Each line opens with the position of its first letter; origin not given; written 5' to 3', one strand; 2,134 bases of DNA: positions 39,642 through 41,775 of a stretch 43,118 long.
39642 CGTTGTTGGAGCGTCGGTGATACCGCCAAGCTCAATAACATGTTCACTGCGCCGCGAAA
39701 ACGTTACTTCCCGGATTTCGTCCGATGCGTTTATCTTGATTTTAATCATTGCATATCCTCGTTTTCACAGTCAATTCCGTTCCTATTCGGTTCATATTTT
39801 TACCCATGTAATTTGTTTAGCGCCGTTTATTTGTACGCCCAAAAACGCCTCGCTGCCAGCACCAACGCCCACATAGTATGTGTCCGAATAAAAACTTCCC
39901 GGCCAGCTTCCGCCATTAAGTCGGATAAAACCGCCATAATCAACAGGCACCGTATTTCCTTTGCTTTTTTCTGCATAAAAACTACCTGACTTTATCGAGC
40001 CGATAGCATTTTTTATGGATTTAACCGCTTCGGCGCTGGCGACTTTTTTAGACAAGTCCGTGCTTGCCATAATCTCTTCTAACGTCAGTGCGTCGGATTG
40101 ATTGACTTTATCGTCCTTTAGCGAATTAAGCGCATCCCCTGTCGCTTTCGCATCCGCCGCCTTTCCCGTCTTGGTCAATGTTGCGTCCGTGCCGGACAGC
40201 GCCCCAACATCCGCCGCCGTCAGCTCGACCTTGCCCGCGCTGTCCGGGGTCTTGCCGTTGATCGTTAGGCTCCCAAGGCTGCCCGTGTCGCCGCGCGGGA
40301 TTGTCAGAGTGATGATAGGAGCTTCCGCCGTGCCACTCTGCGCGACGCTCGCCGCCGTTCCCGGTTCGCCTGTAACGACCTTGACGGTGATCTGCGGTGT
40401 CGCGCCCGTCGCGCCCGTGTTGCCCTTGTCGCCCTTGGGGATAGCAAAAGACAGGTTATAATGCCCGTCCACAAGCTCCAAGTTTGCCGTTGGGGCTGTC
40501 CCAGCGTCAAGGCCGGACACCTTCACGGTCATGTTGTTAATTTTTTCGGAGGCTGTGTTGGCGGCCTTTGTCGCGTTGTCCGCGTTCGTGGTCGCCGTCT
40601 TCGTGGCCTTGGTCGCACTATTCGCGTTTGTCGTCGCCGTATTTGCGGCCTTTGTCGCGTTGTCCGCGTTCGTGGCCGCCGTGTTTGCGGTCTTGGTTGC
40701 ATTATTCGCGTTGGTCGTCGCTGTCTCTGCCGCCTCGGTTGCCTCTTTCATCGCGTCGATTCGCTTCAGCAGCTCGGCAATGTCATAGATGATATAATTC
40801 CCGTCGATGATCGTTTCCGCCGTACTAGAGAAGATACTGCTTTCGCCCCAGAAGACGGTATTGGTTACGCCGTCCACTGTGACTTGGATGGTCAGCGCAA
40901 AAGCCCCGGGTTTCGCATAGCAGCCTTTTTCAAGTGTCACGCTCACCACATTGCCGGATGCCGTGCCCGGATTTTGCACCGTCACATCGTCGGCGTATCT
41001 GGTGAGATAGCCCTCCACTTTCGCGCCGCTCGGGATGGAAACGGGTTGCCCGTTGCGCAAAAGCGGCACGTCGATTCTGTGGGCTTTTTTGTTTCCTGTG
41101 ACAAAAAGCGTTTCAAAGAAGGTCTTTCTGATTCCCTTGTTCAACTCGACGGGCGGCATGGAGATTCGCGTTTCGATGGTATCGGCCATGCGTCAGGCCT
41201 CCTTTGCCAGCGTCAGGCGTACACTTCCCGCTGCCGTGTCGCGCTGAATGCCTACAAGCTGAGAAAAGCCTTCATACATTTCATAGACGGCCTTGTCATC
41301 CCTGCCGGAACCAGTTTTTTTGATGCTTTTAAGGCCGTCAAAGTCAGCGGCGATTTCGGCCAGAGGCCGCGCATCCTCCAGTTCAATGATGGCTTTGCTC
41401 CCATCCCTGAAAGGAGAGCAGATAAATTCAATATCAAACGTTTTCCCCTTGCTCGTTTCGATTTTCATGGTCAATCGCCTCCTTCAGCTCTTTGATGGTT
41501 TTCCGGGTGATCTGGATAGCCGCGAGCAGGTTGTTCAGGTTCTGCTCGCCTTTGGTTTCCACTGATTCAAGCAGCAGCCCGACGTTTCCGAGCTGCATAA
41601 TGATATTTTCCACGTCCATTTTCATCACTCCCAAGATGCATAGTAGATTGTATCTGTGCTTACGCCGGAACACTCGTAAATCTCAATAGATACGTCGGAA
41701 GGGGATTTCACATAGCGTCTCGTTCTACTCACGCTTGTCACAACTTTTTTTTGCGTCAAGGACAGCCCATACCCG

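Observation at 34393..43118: Two complete but divergent tail-tip cassettes (Dit-Tal-fibre twice) in one siphovirus tail operon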

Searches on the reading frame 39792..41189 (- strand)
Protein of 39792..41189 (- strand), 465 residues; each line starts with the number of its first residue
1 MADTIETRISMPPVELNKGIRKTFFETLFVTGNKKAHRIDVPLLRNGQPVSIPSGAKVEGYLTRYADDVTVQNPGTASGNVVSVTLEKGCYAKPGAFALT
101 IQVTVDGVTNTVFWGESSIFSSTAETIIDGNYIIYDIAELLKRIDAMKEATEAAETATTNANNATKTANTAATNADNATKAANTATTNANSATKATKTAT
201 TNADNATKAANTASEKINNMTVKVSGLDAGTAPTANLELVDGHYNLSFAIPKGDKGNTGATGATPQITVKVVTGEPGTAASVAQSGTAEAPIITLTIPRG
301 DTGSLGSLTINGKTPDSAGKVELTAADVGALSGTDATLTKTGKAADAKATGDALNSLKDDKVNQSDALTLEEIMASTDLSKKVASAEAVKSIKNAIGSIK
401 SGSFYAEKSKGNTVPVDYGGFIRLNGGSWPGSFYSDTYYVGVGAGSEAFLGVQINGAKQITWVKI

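Call 5: search_protein_families(library=pfam, max_evalue=0.01, proteins=[window:39792-41189:-])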
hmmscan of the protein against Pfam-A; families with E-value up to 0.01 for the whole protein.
window:39792-41189:- (465 aa): 1 family
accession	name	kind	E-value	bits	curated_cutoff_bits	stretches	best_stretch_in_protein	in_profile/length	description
PF11839.13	Alanine_zipper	-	0.0078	16.9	23.1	1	163-221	5-63/69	Alanine-zipper, major outer membrane lipoprotein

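Call 6: search_protein_families(library=phrogs, max_evalue=0.001, proteins=[window:39792-41189:-])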
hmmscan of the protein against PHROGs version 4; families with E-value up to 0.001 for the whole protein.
window:39792-41189:- (465 aa): 1 family
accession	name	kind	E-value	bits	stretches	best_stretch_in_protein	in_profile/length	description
phrog_19280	-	unknown function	7.4e-16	58.9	1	147-224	151-229/623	-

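Call 50: search_solved_structures(query=window:39792-41189:-, max_evalue=1)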
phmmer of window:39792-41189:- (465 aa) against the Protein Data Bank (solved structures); distinct sequences matched with E-value up to 1: 2.
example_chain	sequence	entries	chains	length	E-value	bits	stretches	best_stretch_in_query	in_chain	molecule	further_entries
4onz_A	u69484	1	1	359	0.75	11.9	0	102-156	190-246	putative glycoside hydrolase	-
3taw_A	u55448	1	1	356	0.79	11.8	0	111-145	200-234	Hypothetical glycoside hydrolase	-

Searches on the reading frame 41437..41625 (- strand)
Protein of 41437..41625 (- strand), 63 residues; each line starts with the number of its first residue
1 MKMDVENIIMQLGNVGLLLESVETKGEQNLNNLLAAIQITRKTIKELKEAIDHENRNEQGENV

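Call 5: search_protein_families(library=pfam, max_evalue=0.01, proteins=[window:41437-41625:-])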
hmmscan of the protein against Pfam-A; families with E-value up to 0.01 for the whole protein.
seq(63 aa): 0 families

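Call 6: search_protein_families(library=phrogs, max_evalue=0.001, proteins=[window:41437-41625:-])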
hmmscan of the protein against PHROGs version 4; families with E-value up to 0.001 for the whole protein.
seq(63 aa): 0 families
